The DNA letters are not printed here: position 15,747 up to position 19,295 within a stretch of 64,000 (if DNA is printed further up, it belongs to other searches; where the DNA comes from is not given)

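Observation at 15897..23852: Four-gene AT-rich operon stacking an MmeI-like R-M enzyme, an RloC/PrrC-like ATPase, a GmrSD-like nuclease and a small R-x4-H protein: candidate composite anti-phage system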

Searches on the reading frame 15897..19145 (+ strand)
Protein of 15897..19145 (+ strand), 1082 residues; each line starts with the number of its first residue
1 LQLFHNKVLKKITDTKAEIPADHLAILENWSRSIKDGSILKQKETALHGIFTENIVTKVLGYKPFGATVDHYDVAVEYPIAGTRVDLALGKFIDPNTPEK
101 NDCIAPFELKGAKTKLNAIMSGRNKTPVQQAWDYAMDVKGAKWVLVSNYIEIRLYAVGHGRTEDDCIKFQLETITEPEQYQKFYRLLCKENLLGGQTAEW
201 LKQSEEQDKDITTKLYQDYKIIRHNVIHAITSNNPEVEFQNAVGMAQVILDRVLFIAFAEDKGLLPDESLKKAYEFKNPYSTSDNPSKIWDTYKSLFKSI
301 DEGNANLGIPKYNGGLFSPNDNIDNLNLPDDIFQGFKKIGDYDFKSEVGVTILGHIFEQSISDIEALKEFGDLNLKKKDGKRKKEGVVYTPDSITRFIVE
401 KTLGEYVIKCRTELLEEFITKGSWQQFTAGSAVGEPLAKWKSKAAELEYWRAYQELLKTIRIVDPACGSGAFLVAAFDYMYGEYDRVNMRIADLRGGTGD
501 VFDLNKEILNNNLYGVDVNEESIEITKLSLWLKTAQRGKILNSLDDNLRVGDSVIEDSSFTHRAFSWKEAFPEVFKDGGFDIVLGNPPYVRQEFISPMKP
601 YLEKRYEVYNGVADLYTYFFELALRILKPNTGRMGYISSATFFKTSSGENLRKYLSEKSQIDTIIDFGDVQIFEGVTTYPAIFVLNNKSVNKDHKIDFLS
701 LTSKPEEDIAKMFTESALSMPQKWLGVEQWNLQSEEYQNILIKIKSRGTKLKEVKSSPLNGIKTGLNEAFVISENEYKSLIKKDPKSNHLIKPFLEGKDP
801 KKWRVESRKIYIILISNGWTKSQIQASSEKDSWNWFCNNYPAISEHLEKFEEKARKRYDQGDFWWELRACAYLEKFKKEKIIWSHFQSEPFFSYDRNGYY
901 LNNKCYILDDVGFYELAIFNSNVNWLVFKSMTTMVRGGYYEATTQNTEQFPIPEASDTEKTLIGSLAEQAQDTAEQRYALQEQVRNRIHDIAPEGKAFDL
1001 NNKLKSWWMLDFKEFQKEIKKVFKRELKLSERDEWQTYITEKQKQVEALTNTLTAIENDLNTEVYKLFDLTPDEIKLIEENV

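Call 7: search_protein_families(library=pfam, proteins=[window:15897-19145:+], max_evalue=0.01)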
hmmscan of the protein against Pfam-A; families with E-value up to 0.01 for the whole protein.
window:15897-19145:+ (1082 aa): 5 families
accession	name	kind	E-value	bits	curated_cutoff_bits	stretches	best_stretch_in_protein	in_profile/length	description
PF07669.17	Eco57I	-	8.2e-44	150.1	25.3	1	511-673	1-171/171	Eco57I restriction-modification methylase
PF02384.22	N6_Mtase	-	1.6e-19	70.8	20.4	1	461-706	49-251/311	N-6 DNA Methylase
PF20473.4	MmeI_Mtase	-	3.7e-15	56.2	27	1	450-644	11-204/259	MmeI, DNA-methyltransferase domain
PF12950.13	TaqI_C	-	1.5e-09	38.6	26.5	1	792-952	1-118/118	TaqI-like C-terminal specificity domain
PF20465.4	MmeI_hel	-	0.00015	22.9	27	1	247-317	4-75/75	MmeI, helicase spacer domain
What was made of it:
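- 15897..19145 (+): g1: single-chain type IIG restriction endonuclease/N6-adenine methyltransferase (1082 aa, TTG start). Pfam Eco57I 8e-44, N6_Mtase 1.6e-19, MmeI_Mtase 3.7e-15, TaqI_C 1.5e-9 (call 7).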

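Call 8: search_protein_families(library=padloc, proteins=[window:15897-19145:+], max_evalue=0.01)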
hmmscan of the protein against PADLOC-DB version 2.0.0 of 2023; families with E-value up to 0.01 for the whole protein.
window:15897-19145:+ (1082 aa): 68 families (the best 25 are shown)
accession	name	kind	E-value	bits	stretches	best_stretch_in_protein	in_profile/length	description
PDLC03609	REase_MTase_IIG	-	2.8e-150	500.2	1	38-1080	40-1063/1066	Type IIG restriction enzyme-methyltransferase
PDLC03612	REase_MTase_IIG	-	6.2e-84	281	3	561-968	784-1201/1247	Type IIG restriction enzyme-methyltransferase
PDLC03604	REase_MTase_IIG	-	8.1e-76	253.8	2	457-960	387-943/1011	Type IIG restriction enzyme-methyltransferase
PDLC03629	REase_MTase_IIG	-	4.3e-73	244.7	2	344-1036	339-1041/1182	Type IIG restriction enzyme-methyltransferase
PDLC03601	REase_MTase_IIG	-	1.2e-60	203.5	2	574-958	668-1058/1110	Type IIG restriction enzyme-methyltransferase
PDLC02643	DrmMI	-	2.7e-52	175.9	4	558-649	846-943/1347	DrmMI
PDLC03335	MTase_II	-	3.6e-51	172.6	2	457-966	101-585/607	Type II methyltransferase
PDLC03596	REase_MTase_IIG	-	8e-42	141.3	2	566-926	697-1059/1148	Type IIG restriction enzyme-methyltransferase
PDLC03627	REase_MTase_IIG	-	7.8e-36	121.2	2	249-536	234-484/1136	Type IIG restriction enzyme-methyltransferase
PDLC03313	MTase_II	-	2.5e-31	106.9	1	457-975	47-538/563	Type II methyltransferase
PDLC03226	MTase_II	-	4.7e-31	106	2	377-708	8-258/579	Type II methyltransferase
PDLC03598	REase_MTase_IIG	-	6.8e-28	95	3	446-646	348-550/912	Type IIG restriction enzyme-methyltransferase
PDLC02521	PglX|PglXI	-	3.1e-25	86.4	2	388-541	247-380/1174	PglX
PDLC02638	DrmMI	-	1.1e-24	84.7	2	508-555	669-716/935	DrmMI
PDLC02644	DrmMI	-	7.9e-23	78.3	3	508-555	180-227/988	DrmMI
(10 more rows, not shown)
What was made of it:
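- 15897..19145 (+): PADLOC REase_MTase_IIG PDLC03609, E 2.8e-150, residues 38-1080 (call 8).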

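Call 9: search_protein_families(library=ncbifam, proteins=[window:15897-19145:+], max_evalue=0.01)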
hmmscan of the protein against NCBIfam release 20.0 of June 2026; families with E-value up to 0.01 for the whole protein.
window:15897-19145:+ (1082 aa): 7 families
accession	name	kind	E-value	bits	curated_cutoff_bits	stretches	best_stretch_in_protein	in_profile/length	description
NF033452.1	BREX_1_MTaseX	exception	1.1e-35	122.8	500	2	389-538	254-383/1210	BREX-1 system adenine-specific DNA-methyltransferase PglX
NF033455.1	BREX_6_MTaseX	exception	7.2e-21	73.5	900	2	455-550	325-421/1319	BREX-6 system adenine-specific DNA-methyltransferase PglX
NF033451.1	BREX_2_MTaseX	equivalog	3.9e-18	64.6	400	1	202-908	18-702/1185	BREX-2 system adenine-specific DNA-methyltransferase PglX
NF033454.1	BREX_5_MTaseX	exception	1.1e-17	62.9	900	2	458-538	301-372/1404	BREX-5 system adenine-specific DNA-methyltransferase PglX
TIGR02987.1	met_A_Alw26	exception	8.5e-13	47.9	353.5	2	606-791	165-336/523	Alw26I/Eco31I/Esp3I family type II restriction adenine-specific DNA-methyltransferase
NF047738.1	antiphage_MADS2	equivalog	5e-09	35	720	1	460-667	333-544/654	methylation-associated defense system DNA methyltransferase MAD2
TIGR03534.1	RF_mod_PrmC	equivalog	0.0015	18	199.1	0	488-598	89-175/253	peptide chain release factor N(5)-glutamine methyltransferase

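Call 79: search_solved_structures(query=window:15897-19145:+, max_evalue=0.001)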
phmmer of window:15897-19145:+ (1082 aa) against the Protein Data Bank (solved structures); distinct sequences matched with E-value up to 0.001: 8.
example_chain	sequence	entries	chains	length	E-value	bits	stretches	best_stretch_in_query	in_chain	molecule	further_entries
7qw5_A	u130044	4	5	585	2.9e-17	65.1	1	580-1000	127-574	Modification methylase BseCI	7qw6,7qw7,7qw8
8c45_A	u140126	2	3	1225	8.4e-07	30.4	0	457-549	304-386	site-specific DNA-methyltransferase (adenine-specific)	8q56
8zek_A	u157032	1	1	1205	8.1e-06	27.2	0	458-536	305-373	site-specific DNA-methyltransferase (adenine-specific)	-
9ewz_C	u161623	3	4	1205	8.1e-06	27.2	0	458-536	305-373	Adenine-specific methyltransferase BrxX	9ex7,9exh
2ibs_A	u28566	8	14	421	0.00061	21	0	579-661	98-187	Modification methylase TaqI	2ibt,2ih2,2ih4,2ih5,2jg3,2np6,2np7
1aqj_A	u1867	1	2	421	0.00065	20.9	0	579-661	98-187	ADENINE-N6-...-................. TAQI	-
1aqi_A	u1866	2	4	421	0.00065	20.9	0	579-661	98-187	ADENINE-N6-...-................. TAQI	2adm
1g38_A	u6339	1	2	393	0.00069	20.8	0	579-661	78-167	MODIFICATION METHYLASE TAQI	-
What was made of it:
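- On MmeI subfamily of type IIG: MmeI is not retrieved from PDB sequences (call 79).
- Closest known: Type IIG enzymes of the Eco57I/MmeI kind. Different: MmeI_hel is below its cut-off, and a PDB sequence search returns BseCI, TaqI and BrxX, not MmeI (calls 7, 79).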

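Call 103: find_related_loci(query=window:15897-19145:+, collection=viral_contigs, flank=10000)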
Query window:15897-19145:+ (1082 aa) in viral_contigs; peptide patterns used: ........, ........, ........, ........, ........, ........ (x = any residue, [..] = any of these).
12 stretches matched a pattern, but none encodes a relative of the query by tblastn (E <= 1e-3).
